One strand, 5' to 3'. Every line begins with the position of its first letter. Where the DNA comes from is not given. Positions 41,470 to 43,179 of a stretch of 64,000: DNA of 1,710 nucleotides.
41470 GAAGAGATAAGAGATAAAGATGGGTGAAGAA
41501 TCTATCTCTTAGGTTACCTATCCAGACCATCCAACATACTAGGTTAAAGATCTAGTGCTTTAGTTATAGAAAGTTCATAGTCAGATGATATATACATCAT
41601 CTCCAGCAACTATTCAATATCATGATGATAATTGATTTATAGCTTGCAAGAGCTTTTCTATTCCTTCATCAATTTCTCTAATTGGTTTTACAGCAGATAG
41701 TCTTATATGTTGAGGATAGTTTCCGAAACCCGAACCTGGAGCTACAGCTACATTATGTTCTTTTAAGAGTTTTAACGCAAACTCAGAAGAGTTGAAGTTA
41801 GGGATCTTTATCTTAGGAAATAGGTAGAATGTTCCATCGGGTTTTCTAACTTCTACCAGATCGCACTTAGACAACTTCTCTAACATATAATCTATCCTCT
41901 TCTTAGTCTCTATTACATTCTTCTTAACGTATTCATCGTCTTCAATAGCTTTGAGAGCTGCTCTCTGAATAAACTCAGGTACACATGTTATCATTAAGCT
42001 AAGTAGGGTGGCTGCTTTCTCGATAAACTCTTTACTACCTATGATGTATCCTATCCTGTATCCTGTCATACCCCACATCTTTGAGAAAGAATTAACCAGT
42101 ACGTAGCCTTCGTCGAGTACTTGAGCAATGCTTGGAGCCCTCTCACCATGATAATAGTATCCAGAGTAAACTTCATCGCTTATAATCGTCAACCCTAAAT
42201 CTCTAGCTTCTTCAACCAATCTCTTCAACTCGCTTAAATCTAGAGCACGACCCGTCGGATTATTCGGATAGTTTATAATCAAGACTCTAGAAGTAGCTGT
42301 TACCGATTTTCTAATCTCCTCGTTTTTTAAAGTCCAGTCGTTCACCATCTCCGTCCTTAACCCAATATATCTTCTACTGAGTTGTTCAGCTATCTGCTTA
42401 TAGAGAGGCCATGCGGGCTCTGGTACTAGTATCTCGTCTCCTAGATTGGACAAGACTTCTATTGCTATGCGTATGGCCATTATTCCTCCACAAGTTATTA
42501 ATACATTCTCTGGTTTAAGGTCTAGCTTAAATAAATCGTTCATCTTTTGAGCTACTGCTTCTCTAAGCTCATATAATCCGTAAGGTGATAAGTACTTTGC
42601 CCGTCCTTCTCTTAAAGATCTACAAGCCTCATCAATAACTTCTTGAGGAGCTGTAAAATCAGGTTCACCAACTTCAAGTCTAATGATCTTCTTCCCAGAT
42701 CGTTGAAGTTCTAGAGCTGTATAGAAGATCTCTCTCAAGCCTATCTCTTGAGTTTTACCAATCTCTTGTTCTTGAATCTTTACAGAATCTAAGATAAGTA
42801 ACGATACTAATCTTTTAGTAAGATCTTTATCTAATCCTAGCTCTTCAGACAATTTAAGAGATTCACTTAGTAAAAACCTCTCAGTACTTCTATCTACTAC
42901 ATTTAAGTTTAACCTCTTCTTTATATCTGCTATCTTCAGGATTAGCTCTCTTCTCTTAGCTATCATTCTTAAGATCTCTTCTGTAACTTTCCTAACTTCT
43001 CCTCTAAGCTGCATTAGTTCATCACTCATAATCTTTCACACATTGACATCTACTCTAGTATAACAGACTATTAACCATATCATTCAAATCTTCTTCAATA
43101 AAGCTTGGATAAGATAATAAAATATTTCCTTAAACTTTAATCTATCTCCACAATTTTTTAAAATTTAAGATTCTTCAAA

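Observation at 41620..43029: Chorismate mutase fused to a class I aminotransferase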

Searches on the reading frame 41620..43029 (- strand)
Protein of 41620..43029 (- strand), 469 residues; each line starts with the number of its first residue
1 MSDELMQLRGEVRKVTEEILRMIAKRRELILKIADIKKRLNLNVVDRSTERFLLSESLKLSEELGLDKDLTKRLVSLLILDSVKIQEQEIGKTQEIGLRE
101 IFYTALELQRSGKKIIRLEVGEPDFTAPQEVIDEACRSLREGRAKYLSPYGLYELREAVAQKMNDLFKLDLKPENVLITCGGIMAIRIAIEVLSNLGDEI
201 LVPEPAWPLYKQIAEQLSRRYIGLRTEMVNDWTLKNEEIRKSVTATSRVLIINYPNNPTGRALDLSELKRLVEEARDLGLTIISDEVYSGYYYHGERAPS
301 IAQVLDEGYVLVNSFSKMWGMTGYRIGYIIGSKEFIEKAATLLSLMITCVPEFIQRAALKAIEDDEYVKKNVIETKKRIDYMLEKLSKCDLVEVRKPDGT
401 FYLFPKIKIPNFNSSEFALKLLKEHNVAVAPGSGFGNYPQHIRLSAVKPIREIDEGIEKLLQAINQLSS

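Call 3: search_protein_families(library=pfam, proteins=[window:41620-43029:-], max_evalue=0.01)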
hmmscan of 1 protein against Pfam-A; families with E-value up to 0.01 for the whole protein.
window:41620-43029:- (469 aa): 3 families
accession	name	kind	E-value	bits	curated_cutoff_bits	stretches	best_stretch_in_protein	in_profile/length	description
PF00155.27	Aminotran_1_2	-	7.6e-61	206.7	19.7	1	114-460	2-361/361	Aminotransferase class I and II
PF01817.26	CM_2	-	4.6e-10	40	27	1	8-87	1-80/80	Chorismate mutase type II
PF01053.26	Cys_Met_Meta_PP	-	9.7e-06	24.8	27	1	174-290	68-179/381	Cys/Met metabolism PLP-dependent enzyme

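Call 4: search_protein_families(library=ncbifam, proteins=[window:41620-43029:-], max_evalue=0.01)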
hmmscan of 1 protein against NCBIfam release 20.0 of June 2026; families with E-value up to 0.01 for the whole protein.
window:41620-43029:- (469 aa): 106 families (the best 25 are shown)
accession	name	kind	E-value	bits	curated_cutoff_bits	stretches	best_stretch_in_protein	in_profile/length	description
NF004770.0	PRK06108.1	subfamily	8.8e-84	281.6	422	1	87-466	14-394/396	pyridoxal phosphate-dependent aminotransferase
NF041091.1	asp_aminotase_Arch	equivalog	9.2e-81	271.6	550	1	100-462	14-373/376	aspartate aminotransferase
NF041364.1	GntC_guanitoxin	equivalog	2.5e-79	266.8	415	1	118-460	3-353/356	guanitoxin biosynthesis PLP-dependent (S)-gamma-hydroxy-L-arginine cyclodehydratase GntC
NF005817.0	PRK07683.1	equivalog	4.9e-70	236.2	575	1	106-466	21-383/387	aminotransferase A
NF005601.0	PRK07337.1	equivalog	1.2e-68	232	496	1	98-463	20-391/394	pyridoxal phosphate-dependent aminotransferase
NF006230.0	PRK08363.1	equivalog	7.7e-68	229.1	534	1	95-465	12-393/398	alanine aminotransferase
NF006514.0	PRK08960.1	equivalog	3.8e-67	226.8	554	1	100-465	19-386/388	pyridoxal phosphate-dependent aminotransferase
NF006229.0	PRK08361.1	equivalog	2.2e-66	224.5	624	1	97-466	21-390/391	aspartate aminotransferase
NF005588.0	PRK07309.1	equivalog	6.4e-66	222.8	576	1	114-464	31-386/391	pyridoxal phosphate-dependent aminotransferase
NF005816.0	PRK07682.1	equivalog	4.7e-65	219.7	620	1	92-466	12-385/390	aminotransferase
NF005744.0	PRK07568.1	subfamily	1.1e-64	218.8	389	1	92-466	9-392/398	pyridoxal phosphate-dependent aminotransferase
NF004975.0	PRK06348.1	equivalog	4.6e-64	216.8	549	1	100-460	16-379/384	pyridoxal phosphate-dependent aminotransferase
TIGR03540.1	DapC_direct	equivalog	1.1e-63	215.4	593.25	1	107-461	23-381/383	LL-diaminopimelate aminotransferase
NF006756.0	PRK09276.1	subfamily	7.1e-62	209.5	507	1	107-462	25-384/387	LL-diaminopimelate aminotransferase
NF004769.0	PRK06107.1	equivalog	2.6e-60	204.3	617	1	105-467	25-401/402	aspartate transaminase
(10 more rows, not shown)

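Call 6: find_homologous_proteins(query=window:41620-43029:-, max_evalue=1e-10)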
Query window:41620-43029:- (469 aa): 6006 proteins with E <= 1e-10 among 8000 candidates; the best 120 are listed.
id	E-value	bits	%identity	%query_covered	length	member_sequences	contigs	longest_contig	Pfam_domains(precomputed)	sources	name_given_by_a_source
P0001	0.0e+0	1010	100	100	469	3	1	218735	PF00155.28,PF01817.27,PF01053.27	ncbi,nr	ncbi:MAG: aminotransferase class I/II-fold pyridoxal phosphate-dependent enzyme [Nitrososphaeria arc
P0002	2.1e-230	783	75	100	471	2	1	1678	PF00155.28,PF01817.27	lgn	-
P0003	1.3e-205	701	67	99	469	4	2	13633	PF00155.28,PF01817.27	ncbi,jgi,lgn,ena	-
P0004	1.5e-203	694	67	99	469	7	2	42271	PF04864.20,PF00155.28,PF01817.27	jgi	-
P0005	1.8e-202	691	66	99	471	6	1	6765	PF00155.28,PF01817.27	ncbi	-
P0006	1.2e-200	685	66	99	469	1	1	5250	PF04864.20,PF00155.28,PF01817.27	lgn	-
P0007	1.9e-198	678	65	99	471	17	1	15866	PF04864.20,PF00155.28,PF00266.26,PF01817.27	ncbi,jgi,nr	ncbi:MAG: aminotransferase class I/II-fold pyridoxal phosphate-dependent enzyme [Thaumarchaeota arch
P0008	4.9e-198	676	64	99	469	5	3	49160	PF04864.20,PF00155.28,PF01817.27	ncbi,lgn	ncbi:MAG: aminotransferase class I/II-fold pyridoxal phosphate-dependent enzyme [Nitrososphaerota ar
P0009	1.1e-197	675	64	99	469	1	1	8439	PF04864.20,PF00155.28,PF01817.27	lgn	-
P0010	4.0e-192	657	64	99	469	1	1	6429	PF04864.20,PF00155.28,PF01817.27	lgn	-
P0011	1.4e-185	635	62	99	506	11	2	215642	PF00155.28,PF01817.27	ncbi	-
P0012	4.1e-125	436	44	99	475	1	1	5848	PF00155.28,PF01817.27,PF01053.27,PF01041.24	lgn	-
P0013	1.7e-119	417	43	98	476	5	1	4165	PF00155.28,PF01817.27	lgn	-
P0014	1.8e-119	417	42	98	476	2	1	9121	PF00155.28,PF00266.26,PF01817.27,PF01053.27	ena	-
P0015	8.1e-116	405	44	99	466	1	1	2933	PF00155.28,PF00266.26,PF01212.28,PF01817.27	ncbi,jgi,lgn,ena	-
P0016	5.0e-115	403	44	97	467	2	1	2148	PF00155.28,PF01212.28,PF01817.27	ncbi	-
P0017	7.5e-115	402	43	99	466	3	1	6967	PF00155.28,PF01212.28,PF01817.27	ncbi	-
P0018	4.4e-110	386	38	95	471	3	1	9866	PF04864.20,PF00155.28,PF01212.28,PF01817.27,PF01053.27,PF01041.24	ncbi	-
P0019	1.3e-109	385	45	88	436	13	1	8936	PF00155.28,PF01053.27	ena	-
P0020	2.0e-109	384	42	97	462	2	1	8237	PF00155.28,PF01817.27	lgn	-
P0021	1.7e-107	378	44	94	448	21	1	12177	PF00155.28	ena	-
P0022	2.2e-107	377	44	87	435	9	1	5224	PF00155.28,PF01053.27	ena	-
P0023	6.0e-107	376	44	87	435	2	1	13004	PF04864.20,PF00155.28,PF01053.27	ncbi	-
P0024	2.7e-106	374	43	99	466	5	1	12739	PF00155.28,PF01817.27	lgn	-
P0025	5.6e-106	373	43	87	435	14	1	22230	PF04864.20,PF00155.28,PF01053.27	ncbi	-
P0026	1.2e-105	372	43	94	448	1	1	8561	PF00155.28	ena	-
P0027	2.8e-105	371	43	94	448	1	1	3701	PF00155.28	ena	-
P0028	3.6e-105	370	41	98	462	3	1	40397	PF00155.28,PF01817.27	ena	-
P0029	4.7e-105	370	45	79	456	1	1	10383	PF00155.28,PF01053.27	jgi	-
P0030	2.3e-104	368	43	85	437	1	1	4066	PF00155.28,PF01053.27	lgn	-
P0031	4.0e-104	367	44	87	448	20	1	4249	PF00155.28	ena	-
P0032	1.0e-103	365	45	83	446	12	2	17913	PF00155.28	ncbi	ncbi:MAG: pyridoxal phosphate-dependent aminotransferase [Nitrososphaerota archaeon]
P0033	1.1e-103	365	40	99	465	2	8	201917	PF00155.28,PF01817.27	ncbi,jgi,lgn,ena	ncbi:MAG: aminotransferase class I/II-fold pyridoxal phosphate-dependent enzyme [Nitrososphaerota ar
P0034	2.5e-103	364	44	85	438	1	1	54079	PF04864.20,PF00155.28,PF01053.27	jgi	-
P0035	3.0e-103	364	44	87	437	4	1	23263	PF00155.28,PF01053.27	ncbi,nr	ncbi:MAG: pyridoxal phosphate-dependent aminotransferase [Aigarchaeota archaeon]|nr:pyridoxal phosph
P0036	6.2e-103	363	43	88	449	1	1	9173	PF00155.28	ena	-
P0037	9.8e-103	362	42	99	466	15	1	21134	PF00155.28,PF01817.27,PF01053.27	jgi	-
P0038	1.5e-102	362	43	88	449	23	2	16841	PF00155.28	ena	-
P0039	2.1e-102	361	43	88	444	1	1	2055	PF00155.28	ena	-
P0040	3.0e-102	361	40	99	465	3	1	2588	PF00155.28,PF00266.26,PF01817.27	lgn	-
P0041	3.2e-102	360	41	99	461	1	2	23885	PF00155.28,PF01817.27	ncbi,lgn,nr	ncbi:MAG: aminotransferase class I/II-fold pyridoxal phosphate-dependent enzyme [Nitrososphaerota ar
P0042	4.1e-102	360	40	99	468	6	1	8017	PF00155.28,PF01817.27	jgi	-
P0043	4.6e-102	360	43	95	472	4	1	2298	PF00155.28,PF01817.27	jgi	jgi:aspartate aminotransferase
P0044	7.1e-102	359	42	89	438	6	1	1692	PF04864.20,PF00155.28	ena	-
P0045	8.8e-102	359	42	91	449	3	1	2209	PF00155.28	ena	-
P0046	9.6e-102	359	44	85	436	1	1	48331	PF00155.28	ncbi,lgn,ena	-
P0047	9.9e-102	359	42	93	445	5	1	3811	PF00155.28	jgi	-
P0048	1.4e-101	358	41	99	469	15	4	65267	PF04864.20,PF00155.28,PF00266.26,PF01817.27,PF01053.27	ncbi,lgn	ncbi:MAG: aminotransferase class I/II-fold pyridoxal phosphate-dependent enzyme [Nitrososphaerota ar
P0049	1.8e-101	358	41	93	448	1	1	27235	PF00155.28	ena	-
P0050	3.7e-101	357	42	86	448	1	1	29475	PF00155.28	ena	-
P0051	4.0e-101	357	42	90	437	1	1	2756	PF00155.28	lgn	-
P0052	8.1e-101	356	42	87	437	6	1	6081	PF04864.20,PF00155.28,PF00266.26,PF01053.27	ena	-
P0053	8.5e-101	356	42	87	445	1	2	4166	PF00155.28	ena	-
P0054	8.8e-101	356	42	87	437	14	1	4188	PF00155.28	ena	-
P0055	2.4e-100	354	43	87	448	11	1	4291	PF00155.28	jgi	jgi:aspartate aminotransferase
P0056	1.4e-99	352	44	83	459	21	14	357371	PF00155.28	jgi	jgi:aspartate aminotransferase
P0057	1.6e-99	352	42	88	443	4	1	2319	PF00155.28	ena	-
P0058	2.3e-99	351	43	92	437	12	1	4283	PF00155.28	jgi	-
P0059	2.5e-99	351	42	87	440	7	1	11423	PF00155.28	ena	-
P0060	2.0e-98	348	40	94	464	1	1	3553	PF00155.28,PF01817.27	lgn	-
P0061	9.1e-98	346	40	97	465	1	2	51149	PF00155.28,PF01212.28,PF01817.27,PF01053.27,PF01041.24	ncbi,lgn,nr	ncbi:Aspartate aminotransferase [archaeon HR01]|nr:Aspartate aminotransferase [archaeon HR01]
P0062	7.3e-97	343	39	99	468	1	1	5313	PF04864.20,PF00155.28,PF00266.26,PF01817.27,PF01053.27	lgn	-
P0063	1.1e-96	342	39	99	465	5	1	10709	PF00155.28,PF01212.28,PF01817.27,PF01053.27,PF01041.24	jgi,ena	-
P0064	2.1e-96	341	40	99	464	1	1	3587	PF04864.20,PF00155.28,PF01817.27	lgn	-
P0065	3.5e-96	341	39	97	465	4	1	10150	PF00155.28,PF01817.27,PF01053.27,PF01041.24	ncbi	ncbi:MAG: aminotransferase class I/II-fold pyridoxal phosphate-dependent enzyme [Nitrososphaerota ar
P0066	1.8e-95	338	39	97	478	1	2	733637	PF04864.20,PF00155.28,PF01817.27,PF01053.27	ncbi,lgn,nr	ncbi:MAG: aminotransferase class I/II-fold pyridoxal phosphate-dependent enzyme [Aigarchaeota archae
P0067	6.2e-95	336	42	99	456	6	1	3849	PF04864.20,PF00155.28,PF01817.27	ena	-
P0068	2.7e-94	334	39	97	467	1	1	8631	PF00155.28,PF01817.27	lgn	-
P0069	8.4e-94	333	39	97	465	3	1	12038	PF00155.28,PF01212.28,PF01817.27,PF01053.27,PF01041.24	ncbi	-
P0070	1.1e-93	332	37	94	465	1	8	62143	PF00155.28,PF01817.27,PF01053.27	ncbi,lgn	ncbi:MAG: aminotransferase class I/II-fold pyridoxal phosphate-dependent enzyme [Candidatus Caldarch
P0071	1.7e-93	332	38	100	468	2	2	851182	PF00155.28,PF01817.27,PF01053.27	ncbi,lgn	ncbi:MAG: aminotransferase class I/II-fold pyridoxal phosphate-dependent enzyme [Candidatus Caldarch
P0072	2.9e-93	331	38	97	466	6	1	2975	PF00155.28,PF01817.27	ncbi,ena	-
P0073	2.0e-92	328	38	99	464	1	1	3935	PF00155.28,PF00266.26,PF01817.27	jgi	-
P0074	2.1e-92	328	38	98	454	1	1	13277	PF04864.20,PF00155.28,PF00266.26,PF01212.28,PF01817.27,PF01053.27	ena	-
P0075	4.1e-92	327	38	99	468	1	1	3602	PF00155.28,PF01817.27,PF01053.27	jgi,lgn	-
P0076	4.5e-92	327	38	98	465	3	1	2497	PF00155.28,PF01212.28,PF01817.27,PF01053.27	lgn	-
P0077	7.3e-92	326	37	99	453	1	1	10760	PF04864.20,PF00155.28,PF00266.26,PF01817.27,PF01053.27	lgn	-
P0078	1.2e-91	326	38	99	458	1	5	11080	PF00155.28,PF00266.26,PF01817.27,PF01053.27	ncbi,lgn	ncbi:MAG: aminotransferase class I/II-fold pyridoxal phosphate-dependent enzyme [Nitrososphaerales a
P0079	1.8e-91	325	37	97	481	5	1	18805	PF00155.28,PF01817.27,PF01053.27,PF01041.24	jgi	-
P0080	3.3e-91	324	37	97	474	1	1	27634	PF00155.28,PF01817.27,PF01053.27,PF01041.24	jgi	jgi:aspartate aminotransferase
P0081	4.6e-91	324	37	98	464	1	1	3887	PF00155.28,PF00266.26,PF01817.27,PF01053.27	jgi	-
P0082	6.3e-91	323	38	99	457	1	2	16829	PF04864.20,PF00155.28,PF00266.26,PF01212.28,PF01817.27,PF01053.27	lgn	-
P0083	1.2e-90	322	37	98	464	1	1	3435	PF00155.28,PF01817.27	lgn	-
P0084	1.6e-90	322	38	99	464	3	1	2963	PF00155.28,PF01817.27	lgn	-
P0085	3.0e-90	321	38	99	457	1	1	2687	PF04864.20,PF00155.28,PF00266.26,PF01817.27,PF01053.27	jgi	-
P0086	4.5e-90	320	38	99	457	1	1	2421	PF04864.20,PF00155.28,PF00266.26,PF01817.27,PF01053.27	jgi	-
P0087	6.3e-90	320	38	99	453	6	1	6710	PF04864.20,PF00155.28,PF00266.26,PF01817.27,PF01053.27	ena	-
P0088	1.1e-89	319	38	99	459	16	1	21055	PF04864.20,PF00155.28,PF00266.26,PF01212.28,PF01817.27,PF01053.27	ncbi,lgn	-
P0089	1.2e-89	319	38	98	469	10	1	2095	PF00155.28,PF01817.27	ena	-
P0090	2.1e-88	315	38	99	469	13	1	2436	PF00155.28,PF01817.27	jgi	-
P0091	3.1e-88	314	38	97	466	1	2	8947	PF00155.28,PF01817.27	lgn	-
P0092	3.7e-88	314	38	98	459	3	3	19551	PF00155.28,PF00266.26,PF01212.28,PF01817.27,PF01053.27,PF01041.24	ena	-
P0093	5.6e-88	314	38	99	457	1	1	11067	PF04864.20,PF00155.28,PF00266.26,PF01817.27,PF01053.27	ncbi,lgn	-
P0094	2.0e-87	312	36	98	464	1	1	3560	PF00155.28,PF01817.27,PF01053.27,PF01041.24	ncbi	-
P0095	2.3e-87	312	38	97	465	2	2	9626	PF00155.28,PF01817.27,PF01053.27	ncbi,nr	ncbi:MAG: aminotransferase class I/II-fold pyridoxal phosphate-dependent enzyme [archaeon]|nr:aminot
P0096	2.4e-87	311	38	99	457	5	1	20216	PF04864.20,PF00155.28,PF00266.26,PF01212.28,PF01817.27,PF01053.27,PF01041.24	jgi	-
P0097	2.8e-87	311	37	98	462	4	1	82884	PF00155.28,PF01817.27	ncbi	-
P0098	5.4e-87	310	35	98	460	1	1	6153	PF00155.28,PF01817.27,PF01041.24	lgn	-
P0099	1.0e-86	309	37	97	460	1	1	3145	PF00155.28,PF01817.27,PF01041.24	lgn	-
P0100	1.1e-86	309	36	96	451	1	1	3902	PF00155.28,PF01212.28,PF01817.27,PF01053.27,PF01041.24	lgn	-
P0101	1.8e-86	309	37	98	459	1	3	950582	PF00155.28,PF00266.26,PF01817.27,PF01053.27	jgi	jgi:aspartate aminotransferase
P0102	2.2e-86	308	37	98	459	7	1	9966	PF00155.28,PF00266.26,PF01212.28,PF01817.27,PF01053.27,PF01041.24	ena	-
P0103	3.0e-86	308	36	100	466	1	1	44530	PF00155.28,PF01817.27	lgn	-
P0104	1.6e-85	305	37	98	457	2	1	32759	PF00155.28,PF01817.27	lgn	-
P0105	4.5e-85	304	35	97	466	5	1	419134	PF00155.28,PF01817.27,PF01053.27,PF01041.24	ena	-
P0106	1.4e-84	302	38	100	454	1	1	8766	PF00155.28,PF01817.27,PF01041.24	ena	-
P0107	2.6e-84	301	35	97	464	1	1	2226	PF00155.28,PF01817.27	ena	-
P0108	3.4e-84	301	37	95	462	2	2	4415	PF00155.28,PF01817.27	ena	-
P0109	4.5e-84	301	38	91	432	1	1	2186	PF00155.28,PF01212.28,PF01817.27,PF01053.27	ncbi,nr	ncbi:MAG: pyridoxal phosphate-dependent aminotransferase, partial [Candidatus Caldarchaeum sp.]|nr:p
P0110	4.6e-84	301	37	98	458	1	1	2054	PF00155.28,PF00266.26,PF01212.28,PF01817.27,PF01053.27,PF01041.24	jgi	-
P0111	7.0e-84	300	37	97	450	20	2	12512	PF04864.20,PF00155.28,PF00266.26,PF01212.28,PF01817.27,PF01053.27,PF01041.24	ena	-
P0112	7.2e-84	300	38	95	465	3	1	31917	PF00155.28,PF00266.26,PF01817.27,PF01053.27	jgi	jgi:aspartate aminotransferase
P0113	1.2e-83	299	35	98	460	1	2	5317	PF00155.28,PF01817.27,PF01041.24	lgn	-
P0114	1.3e-83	299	35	98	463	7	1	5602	PF00155.28,PF01817.27,PF01053.27,PF01041.24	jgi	jgi:aspartate aminotransferase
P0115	4.6e-83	297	36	100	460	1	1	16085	PF00155.28,PF00266.26,PF01212.28,PF01817.27,PF01053.27,PF01041.24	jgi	jgi:aspartate aminotransferase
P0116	7.2e-83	297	36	99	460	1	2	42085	PF00155.28,PF00266.26,PF01817.27,PF01053.27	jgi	jgi:aspartate aminotransferase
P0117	2.1e-82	295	37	86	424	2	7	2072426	PF00155.28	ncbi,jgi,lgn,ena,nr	ncbi:MAG: pyridoxal phosphate-dependent aminotransferase [Nitrososphaerota archaeon]|jgi:aspartate a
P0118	2.7e-82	295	36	99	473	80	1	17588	PF00155.28,PF00266.26,PF01817.27,PF01053.27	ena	-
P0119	3.5e-82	294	37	99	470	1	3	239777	PF04864.20,PF00155.28,PF00266.26,PF01817.27,PF01053.27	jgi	jgi:aspartate aminotransferase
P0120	3.9e-82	294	36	92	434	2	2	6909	PF00155.28,PF00266.26,PF01817.27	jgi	jgi:aspartate aminotransferase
